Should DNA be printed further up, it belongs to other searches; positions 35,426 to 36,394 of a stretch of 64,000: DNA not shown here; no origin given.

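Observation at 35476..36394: High-GC (about 66%) foreign DUF2461 gene inserted inside the repeat array, flanked by about 60-bp direct repeats and translationally coupled to a qor-derived leader ORF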

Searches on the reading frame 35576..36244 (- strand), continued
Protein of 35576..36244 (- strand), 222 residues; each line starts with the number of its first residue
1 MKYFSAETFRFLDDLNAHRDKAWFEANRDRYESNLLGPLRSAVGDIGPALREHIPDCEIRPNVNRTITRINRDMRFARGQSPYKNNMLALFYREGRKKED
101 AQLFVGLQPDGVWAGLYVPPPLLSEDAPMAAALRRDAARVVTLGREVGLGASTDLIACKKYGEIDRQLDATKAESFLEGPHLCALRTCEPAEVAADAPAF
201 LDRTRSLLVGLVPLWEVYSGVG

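Call 17: list_cluster_members(proteins=[P0005, P0006, P0009, P0010, P0016, P0030, P0003, P0001])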
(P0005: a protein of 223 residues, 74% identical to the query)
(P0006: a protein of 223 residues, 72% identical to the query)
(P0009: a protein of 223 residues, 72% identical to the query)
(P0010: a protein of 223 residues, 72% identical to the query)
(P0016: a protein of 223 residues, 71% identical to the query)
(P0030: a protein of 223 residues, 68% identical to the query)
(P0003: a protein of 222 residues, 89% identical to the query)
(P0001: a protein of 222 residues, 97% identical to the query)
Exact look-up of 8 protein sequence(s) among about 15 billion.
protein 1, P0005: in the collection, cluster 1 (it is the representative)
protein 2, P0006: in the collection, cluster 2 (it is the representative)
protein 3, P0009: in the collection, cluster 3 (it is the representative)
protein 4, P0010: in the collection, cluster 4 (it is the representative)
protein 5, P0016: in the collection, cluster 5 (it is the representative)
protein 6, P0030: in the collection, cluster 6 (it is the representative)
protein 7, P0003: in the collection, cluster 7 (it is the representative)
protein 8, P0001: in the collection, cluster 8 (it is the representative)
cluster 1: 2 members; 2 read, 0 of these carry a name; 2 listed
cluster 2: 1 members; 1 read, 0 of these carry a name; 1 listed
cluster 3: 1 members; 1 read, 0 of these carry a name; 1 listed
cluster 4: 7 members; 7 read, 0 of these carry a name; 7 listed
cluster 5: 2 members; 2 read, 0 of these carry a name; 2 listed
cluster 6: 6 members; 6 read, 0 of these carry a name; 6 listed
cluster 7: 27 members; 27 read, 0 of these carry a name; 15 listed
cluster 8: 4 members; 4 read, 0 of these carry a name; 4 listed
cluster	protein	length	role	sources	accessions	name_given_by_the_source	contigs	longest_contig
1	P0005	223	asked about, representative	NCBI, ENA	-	-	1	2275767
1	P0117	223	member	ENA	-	-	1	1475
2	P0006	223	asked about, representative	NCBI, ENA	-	-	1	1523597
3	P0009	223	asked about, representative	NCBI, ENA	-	-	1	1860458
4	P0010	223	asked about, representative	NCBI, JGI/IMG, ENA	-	-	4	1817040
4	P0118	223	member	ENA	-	-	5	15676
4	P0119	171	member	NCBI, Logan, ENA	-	-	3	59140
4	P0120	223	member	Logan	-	-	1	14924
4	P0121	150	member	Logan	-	-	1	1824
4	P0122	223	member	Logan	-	-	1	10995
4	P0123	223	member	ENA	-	-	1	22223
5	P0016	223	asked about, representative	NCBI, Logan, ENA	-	-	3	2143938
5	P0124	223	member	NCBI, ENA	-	-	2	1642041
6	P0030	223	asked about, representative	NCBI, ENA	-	-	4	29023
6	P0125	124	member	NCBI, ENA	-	-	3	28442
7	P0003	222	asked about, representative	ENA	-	-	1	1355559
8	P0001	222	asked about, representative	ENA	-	-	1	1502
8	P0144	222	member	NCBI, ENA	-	-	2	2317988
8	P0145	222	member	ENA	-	-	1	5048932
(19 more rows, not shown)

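Call 18: find_encoding_contigs(protein=P0144, flank=6000, max_places=4)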
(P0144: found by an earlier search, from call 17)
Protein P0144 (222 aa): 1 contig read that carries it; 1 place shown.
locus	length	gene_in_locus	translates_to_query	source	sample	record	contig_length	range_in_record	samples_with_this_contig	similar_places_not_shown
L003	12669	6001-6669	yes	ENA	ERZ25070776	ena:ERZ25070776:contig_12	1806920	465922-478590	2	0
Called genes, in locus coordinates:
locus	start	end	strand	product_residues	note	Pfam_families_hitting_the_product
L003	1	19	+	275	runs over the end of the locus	PF01738:DLH, PF00326:Peptidase_S9 (faint), PF08840:BAAT_C (faint)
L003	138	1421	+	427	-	PF00815:Histidinol_dh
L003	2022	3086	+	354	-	PF00155:Aminotran_1_2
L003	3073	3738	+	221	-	PF02527:GidB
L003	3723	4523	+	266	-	PF00142:Fer4_NifH (weak), PF01656:CbiA, PF06564:CBP_BcsQ (weak), PF09140:MipZ, PF13614:AAA_31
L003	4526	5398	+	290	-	PF02195:ParB_N, PF17762:HTH_ParB, PF23552:ParB_C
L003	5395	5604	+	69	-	-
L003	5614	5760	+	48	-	-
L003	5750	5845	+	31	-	-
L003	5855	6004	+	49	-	-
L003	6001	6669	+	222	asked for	PF09365:DUF2461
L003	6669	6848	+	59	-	-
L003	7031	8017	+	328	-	PF08240:ADH_N, PF00107:ADH_zinc_N, PF13602:ADH_zinc_N_2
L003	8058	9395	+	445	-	PF01225:Mur_ligase, PF08245:Mur_ligase_M, PF02875:Mur_ligase_C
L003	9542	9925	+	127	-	PF01127:Sdh_cyt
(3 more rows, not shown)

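Call 19: find_encoding_contigs(protein=P0001, flank=6000, max_places=4)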
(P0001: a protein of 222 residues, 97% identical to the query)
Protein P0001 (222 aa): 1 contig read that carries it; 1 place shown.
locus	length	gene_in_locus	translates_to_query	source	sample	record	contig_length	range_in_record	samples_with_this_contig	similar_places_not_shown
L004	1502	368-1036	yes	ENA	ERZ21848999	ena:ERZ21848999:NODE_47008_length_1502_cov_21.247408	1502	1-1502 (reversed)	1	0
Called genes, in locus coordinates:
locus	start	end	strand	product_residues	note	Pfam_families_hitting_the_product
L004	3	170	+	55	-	?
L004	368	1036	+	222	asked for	PF09365:DUF2461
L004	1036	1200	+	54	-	-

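Call 20: find_encoding_contigs(protein=P0002, flank=6000, max_places=4)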
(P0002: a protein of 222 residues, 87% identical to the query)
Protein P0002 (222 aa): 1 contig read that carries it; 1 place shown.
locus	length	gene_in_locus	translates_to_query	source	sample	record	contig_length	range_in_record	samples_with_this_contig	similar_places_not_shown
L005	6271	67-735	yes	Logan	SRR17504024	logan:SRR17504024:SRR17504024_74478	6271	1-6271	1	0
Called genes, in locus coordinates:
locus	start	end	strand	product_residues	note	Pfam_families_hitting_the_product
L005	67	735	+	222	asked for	PF09365:DUF2461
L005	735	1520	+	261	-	PF17131:TP_0789-like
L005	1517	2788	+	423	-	-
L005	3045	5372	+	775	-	PF03176:MMPL, PF02460:Patched, PF12349:Sterol-sensing (weak), PF03176:MMPL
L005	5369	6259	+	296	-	PF00561:Abhydrolase_1, PF12146:Hydrolase_4, PF12697:Abhydrolase_6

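Call 24: find_related_loci(query=A2, collection=genome_contigs, flank=4000)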
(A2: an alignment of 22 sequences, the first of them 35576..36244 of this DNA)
Query A2 (222 aa) in genome_contigs; peptide patterns used: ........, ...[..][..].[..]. (x = any residue, [..] = any of these).
259 stretches matched a pattern; 226 encode a relative of the query (tblastn E <= 1e-3); the best 80 are kept; 80 distinct loci.
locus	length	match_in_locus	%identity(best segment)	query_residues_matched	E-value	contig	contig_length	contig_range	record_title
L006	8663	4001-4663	74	1-221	5e-110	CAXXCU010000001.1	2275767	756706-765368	MAG: Thermodesulfobacteriota bacterium isolate 4efedf9e-3e77-46ca-ab62-2aefeacd466c genome assembly, contig: contig_1, w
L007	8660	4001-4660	72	1-220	1e-108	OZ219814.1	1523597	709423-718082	MAG: Thermodesulfobacteriota bacterium isolate 4e20cc59-495a-4000-abf0-89ce236daca8 genome assembly, chromosome: 4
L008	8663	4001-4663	71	1-221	6e-107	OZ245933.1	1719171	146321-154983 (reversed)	MAG: Thermodesulfobacteriota bacterium isolate 263b4f05-1b2c-42db-935d-865eb6a8296e genome assembly, chromosome: 1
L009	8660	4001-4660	72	1-220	9e-107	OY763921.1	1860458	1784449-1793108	MAG: Thermodesulfobacteriota bacterium isolate 558d1e46-7206-424d-903a-c7a0170f7b97 genome assembly, chromosome: 1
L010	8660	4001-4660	72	1-220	7e-107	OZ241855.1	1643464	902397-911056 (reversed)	MAG: Thermodesulfobacteriota bacterium isolate bf97cff6-840b-426a-aed0-598d6d542999 genome assembly, chromosome: 1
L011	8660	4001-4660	72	1-220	3e-106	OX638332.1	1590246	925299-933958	MAG: Candidatus Dadabacteria bacterium isolate 28c7ac20-cd97-4a81-9be0-f5b43b5a8d2b genome assembly, chromosome: 1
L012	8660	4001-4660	71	1-220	6e-106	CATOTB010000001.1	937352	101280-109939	MAG: Candidatus Dadabacteria bacterium isolate 53d7d3e8-6880-4aca-9e2b-20875a3a41b8 genome assembly, contig: contig_1, w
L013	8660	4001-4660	72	1-220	3e-106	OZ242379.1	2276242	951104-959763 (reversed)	MAG: Thermodesulfobacteriota bacterium isolate 9d136334-0537-4e9a-b9f8-abb272cb9b29 genome assembly, chromosome: 1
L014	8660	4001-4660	70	1-220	1e-105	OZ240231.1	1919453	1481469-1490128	MAG: Thermodesulfobacteriota bacterium isolate c8c6e5a5-4c4e-4c66-95f7-eb3608dbd0ad genome assembly, chromosome: 1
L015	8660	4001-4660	71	1-220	1e-105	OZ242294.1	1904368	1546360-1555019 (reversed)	MAG: Thermodesulfobacteriota bacterium isolate dbd6f23f-7201-4405-b442-69d0362d048f genome assembly, chromosome: 1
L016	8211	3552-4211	71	1-220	2e-105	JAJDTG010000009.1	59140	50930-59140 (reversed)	MAG: Candidatus Dadabacteria bacterium isolate jk18x11bins.6 k141_1444335, whole genome shotgun sequence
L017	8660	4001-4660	70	1-220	2e-104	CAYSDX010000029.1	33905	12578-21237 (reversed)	MAG TPA_asm: uncultured Spirochaetia bacterium isolate SRP338948_co1_69 genome assembly, contig: k141_393813, whole geno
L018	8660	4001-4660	71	1-220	4e-104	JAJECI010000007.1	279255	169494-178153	MAG: Candidatus Dadabacteria bacterium isolate jk18xAbins.11 k141_12348, whole genome shotgun sequence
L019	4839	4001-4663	68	1-221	2e-102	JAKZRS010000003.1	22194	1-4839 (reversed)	MAG: Thermodesulfobacteriota bacterium isolate Langseth_MAG_00013 Langseth_MAG_00013_000000000003, whole genome shotgun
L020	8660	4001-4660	69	1-220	4e-102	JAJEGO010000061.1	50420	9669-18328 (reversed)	MAG: Candidatus Dadabacteria bacterium isolate p16x57bins.17 k141_1201095, whole genome shotgun sequence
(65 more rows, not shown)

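Call 25: find_encoding_contigs(protein=P0145, flank=8000, max_places=4)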
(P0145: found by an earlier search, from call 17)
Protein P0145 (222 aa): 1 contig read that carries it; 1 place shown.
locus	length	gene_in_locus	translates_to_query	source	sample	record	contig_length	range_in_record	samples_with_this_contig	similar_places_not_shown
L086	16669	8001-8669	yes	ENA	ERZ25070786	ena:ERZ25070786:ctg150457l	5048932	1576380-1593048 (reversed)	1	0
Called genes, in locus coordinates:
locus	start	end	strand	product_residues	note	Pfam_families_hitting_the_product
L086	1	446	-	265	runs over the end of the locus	PF06314:ADC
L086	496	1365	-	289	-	PF02900:LigB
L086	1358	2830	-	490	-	PF00171:Aldedh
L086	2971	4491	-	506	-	PF11794:HpaB_N, PF03241:HpaB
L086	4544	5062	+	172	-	PF13545:HTH_Crp_2 (faint), PF22381:Staph_reg_Sar_Rot, PF12802:MarR_2 (weak), PF01047:MarR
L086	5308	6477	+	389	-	PF01494:FAD_binding_3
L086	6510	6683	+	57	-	-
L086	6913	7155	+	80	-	-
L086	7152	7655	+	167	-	PF12686:DUF3800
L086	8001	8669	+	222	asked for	PF09365:DUF2461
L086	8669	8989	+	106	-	-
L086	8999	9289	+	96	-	-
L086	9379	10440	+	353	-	PF02558:ApbA, PF08546:ApbA_C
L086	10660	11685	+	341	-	PF01636:APH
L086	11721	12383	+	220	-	PF00483:NTP_transferase, PF12804:NTP_transf_3 (weak)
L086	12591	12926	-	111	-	-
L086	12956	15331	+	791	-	PF14236:DruA, PF14706:Tnp_DNA_bind, PF01609:DDE_Tnp_1 (weak), PF02281:Dimer_Tnp_Tn5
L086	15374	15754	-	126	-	-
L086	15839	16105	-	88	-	-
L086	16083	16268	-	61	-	-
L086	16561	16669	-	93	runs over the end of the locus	PF12836:HHH_3, PF03934:T2SSK (weak)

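Call 33: search_solved_structures(query=A2, max_evalue=1)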
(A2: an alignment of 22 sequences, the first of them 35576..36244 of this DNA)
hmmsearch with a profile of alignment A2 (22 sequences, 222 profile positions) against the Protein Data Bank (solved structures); distinct sequences matched with E-value up to 1: 0.

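Call 40: predict_structure(alignment_id=A2)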
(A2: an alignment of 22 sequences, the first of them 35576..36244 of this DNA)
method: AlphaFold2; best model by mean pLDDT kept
length: 222 residues; sequences in the alignment: 22
mean_pLDDT: 88.1   pTM: 0.87
mean pLDDT of the five models: 88.1, 88.0, 87.4, 85.8, 85.8
residues with pLDDT >= 90: 145; 70-90: 57; 50-70: 12; < 50: 8
segments of 3 or more residues with pLDDT < 50: 71-76
pLDDT, mean of each block of 10 residues (from residue 1): 87 82 87 91 95 95 76 47 74 92 91 92 95 97 96 87 82 93 92 95 97 97 74
secondary structure, 60 per line:
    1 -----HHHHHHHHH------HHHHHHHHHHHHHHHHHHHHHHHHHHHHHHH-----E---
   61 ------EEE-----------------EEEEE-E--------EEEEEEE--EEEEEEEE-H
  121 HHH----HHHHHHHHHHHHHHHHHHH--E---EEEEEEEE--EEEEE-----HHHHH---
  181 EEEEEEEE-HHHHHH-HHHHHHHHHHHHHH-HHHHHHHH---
elements in order: H6-14 H21-51 E67-69 E87-91 E102-108 E111-118 H120-123 H128-146 E153-160 E163-167 H173-177 E181-188 H190-195 H197-210 H212-219
